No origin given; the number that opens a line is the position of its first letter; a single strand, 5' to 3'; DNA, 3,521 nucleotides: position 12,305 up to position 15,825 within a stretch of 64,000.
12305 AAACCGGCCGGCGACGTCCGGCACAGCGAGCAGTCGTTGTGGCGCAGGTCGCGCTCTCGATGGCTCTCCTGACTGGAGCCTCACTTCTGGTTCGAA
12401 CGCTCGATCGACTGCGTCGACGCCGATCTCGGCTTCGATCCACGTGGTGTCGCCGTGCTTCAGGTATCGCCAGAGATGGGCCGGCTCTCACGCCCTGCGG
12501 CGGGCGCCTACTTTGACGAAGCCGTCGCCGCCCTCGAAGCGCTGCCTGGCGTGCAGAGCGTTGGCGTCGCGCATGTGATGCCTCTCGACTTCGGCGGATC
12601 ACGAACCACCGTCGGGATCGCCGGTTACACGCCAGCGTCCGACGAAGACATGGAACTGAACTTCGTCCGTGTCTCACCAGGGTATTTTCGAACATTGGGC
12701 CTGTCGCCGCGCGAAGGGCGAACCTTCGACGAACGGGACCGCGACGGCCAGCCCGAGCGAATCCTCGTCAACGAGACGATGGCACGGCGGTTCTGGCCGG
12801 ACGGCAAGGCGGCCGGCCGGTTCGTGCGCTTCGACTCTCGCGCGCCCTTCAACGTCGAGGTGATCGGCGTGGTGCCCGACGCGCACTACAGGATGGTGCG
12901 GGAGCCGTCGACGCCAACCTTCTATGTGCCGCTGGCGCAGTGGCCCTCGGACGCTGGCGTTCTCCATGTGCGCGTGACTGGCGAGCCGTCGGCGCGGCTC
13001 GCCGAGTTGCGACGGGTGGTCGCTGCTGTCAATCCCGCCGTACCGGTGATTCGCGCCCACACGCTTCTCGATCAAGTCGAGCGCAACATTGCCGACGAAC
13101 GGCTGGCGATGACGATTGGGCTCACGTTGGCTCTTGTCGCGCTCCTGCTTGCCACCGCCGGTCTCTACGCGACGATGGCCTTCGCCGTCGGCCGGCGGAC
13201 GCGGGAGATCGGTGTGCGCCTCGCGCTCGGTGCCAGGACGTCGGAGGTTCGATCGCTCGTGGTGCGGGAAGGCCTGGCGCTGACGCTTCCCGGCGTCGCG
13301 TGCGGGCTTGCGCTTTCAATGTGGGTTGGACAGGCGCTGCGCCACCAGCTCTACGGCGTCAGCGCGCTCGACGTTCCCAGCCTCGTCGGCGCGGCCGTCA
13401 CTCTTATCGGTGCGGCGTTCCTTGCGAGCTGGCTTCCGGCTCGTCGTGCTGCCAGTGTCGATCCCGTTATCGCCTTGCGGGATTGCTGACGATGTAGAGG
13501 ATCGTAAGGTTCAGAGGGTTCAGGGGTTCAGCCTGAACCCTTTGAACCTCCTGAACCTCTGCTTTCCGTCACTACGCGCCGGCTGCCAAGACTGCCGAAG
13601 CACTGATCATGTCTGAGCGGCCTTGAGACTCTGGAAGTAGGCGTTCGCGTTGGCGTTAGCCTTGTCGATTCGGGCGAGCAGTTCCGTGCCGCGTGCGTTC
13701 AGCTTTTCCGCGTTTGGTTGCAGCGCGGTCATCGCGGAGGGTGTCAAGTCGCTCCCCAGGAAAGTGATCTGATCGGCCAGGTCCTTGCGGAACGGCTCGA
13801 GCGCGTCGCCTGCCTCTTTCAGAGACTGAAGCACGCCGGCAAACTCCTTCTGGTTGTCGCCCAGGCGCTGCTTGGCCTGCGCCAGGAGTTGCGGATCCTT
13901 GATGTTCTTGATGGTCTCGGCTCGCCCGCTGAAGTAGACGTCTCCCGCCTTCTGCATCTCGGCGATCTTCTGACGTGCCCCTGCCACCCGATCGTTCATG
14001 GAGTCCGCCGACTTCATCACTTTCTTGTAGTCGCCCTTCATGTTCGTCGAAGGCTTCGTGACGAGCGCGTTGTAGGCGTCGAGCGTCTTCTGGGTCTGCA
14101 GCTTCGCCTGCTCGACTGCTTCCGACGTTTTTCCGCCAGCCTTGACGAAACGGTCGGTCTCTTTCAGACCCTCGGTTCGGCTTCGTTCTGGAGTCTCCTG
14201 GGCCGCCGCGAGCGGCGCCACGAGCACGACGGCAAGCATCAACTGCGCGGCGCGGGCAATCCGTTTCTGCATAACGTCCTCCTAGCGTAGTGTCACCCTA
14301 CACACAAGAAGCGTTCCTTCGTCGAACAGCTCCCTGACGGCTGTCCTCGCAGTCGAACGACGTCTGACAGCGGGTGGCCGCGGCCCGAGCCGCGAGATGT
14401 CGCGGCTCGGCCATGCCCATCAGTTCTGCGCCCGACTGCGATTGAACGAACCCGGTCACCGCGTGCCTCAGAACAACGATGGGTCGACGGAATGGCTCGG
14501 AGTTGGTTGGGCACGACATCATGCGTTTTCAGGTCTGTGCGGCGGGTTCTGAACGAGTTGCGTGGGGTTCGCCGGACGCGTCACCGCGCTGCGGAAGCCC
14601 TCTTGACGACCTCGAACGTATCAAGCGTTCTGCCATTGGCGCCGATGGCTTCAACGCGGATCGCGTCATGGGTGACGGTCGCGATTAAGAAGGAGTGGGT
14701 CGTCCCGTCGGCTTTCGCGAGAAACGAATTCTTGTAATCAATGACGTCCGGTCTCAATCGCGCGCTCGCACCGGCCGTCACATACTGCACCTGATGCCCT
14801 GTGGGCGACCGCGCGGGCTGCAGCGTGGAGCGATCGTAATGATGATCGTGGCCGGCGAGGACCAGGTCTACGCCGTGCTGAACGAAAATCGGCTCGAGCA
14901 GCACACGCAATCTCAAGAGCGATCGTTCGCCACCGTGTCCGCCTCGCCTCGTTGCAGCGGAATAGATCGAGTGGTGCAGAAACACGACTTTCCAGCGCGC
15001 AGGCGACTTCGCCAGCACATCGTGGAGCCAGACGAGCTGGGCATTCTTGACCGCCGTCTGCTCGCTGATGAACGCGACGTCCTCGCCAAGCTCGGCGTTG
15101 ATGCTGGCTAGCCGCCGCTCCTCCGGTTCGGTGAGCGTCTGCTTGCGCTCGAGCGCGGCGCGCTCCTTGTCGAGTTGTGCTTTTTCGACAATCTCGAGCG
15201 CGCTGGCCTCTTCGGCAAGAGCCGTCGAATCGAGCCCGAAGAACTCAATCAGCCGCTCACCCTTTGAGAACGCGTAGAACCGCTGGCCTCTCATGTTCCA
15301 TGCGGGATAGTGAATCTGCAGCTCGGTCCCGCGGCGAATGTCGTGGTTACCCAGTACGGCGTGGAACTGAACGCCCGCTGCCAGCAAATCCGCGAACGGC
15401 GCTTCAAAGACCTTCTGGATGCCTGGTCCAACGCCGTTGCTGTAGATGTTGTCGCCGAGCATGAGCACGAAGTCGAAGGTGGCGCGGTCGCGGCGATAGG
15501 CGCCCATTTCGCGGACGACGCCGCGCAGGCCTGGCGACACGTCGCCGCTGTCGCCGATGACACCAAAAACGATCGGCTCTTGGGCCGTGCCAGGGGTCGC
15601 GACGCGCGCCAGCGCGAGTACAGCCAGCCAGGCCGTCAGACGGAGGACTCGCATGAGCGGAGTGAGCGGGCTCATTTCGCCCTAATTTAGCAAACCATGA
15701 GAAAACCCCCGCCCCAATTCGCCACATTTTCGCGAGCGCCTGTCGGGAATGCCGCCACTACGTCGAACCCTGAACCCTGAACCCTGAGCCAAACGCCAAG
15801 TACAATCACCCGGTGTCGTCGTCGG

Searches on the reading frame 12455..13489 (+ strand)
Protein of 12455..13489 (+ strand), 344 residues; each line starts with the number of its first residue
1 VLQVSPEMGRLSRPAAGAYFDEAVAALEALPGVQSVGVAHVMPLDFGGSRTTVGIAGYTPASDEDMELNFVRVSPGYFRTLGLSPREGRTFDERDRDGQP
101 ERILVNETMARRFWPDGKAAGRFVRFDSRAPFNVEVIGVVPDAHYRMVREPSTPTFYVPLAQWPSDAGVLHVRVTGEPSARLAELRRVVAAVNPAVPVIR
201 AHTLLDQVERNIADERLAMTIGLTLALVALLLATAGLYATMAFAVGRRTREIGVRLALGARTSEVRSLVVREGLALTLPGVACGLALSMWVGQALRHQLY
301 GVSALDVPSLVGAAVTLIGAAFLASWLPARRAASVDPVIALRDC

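Call 27: search_protein_families(library=pfam, proteins=[window:12455-13489:+])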
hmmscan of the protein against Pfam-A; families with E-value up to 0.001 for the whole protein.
window:12455-13489:+ (344 aa): 2 families
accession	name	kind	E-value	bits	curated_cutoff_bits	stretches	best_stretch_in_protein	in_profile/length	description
PF02687.27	FtsX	-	1.7e-17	64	25.5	1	225-336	3-119/120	FtsX-like permease C-terminal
PF12704.14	MacB_PCD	-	3.6e-13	50.7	27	1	17-187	51-202/207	MacB-like periplasmic core domain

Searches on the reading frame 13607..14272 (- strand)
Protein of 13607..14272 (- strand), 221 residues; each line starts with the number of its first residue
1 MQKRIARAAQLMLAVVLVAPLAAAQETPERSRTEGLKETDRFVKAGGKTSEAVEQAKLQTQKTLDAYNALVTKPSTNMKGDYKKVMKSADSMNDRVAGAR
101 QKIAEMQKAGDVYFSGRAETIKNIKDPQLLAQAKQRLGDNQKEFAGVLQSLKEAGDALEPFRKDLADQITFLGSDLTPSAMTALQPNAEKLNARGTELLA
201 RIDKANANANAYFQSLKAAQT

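Call 27: search_protein_families(library=pfam, proteins=[window:13607-14272:-])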
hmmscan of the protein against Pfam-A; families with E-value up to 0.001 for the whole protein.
window:13607-14272:- (221 aa): 1 family
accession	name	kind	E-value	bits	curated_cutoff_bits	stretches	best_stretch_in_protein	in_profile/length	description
PF11172.13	DUF2959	-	3e-21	77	26.8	1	35-215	9-189/190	Protein of unknown function (DUF2959)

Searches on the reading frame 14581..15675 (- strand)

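Call 27: search_protein_families(library=pfam, proteins=[window:14581-15675:-])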
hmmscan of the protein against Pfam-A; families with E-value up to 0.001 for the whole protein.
window:14581-15675:- (364 aa): 2 families
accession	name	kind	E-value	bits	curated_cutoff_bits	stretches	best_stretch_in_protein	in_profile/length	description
PF00149.33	Metallophos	-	6.7e-16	59.7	21.5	1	37-280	3-191/191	Calcineurin-like phosphoesterase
PF09423.15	PhoD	-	0.00029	20.5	27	0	202-231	180-209/343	PhoD-like phosphatase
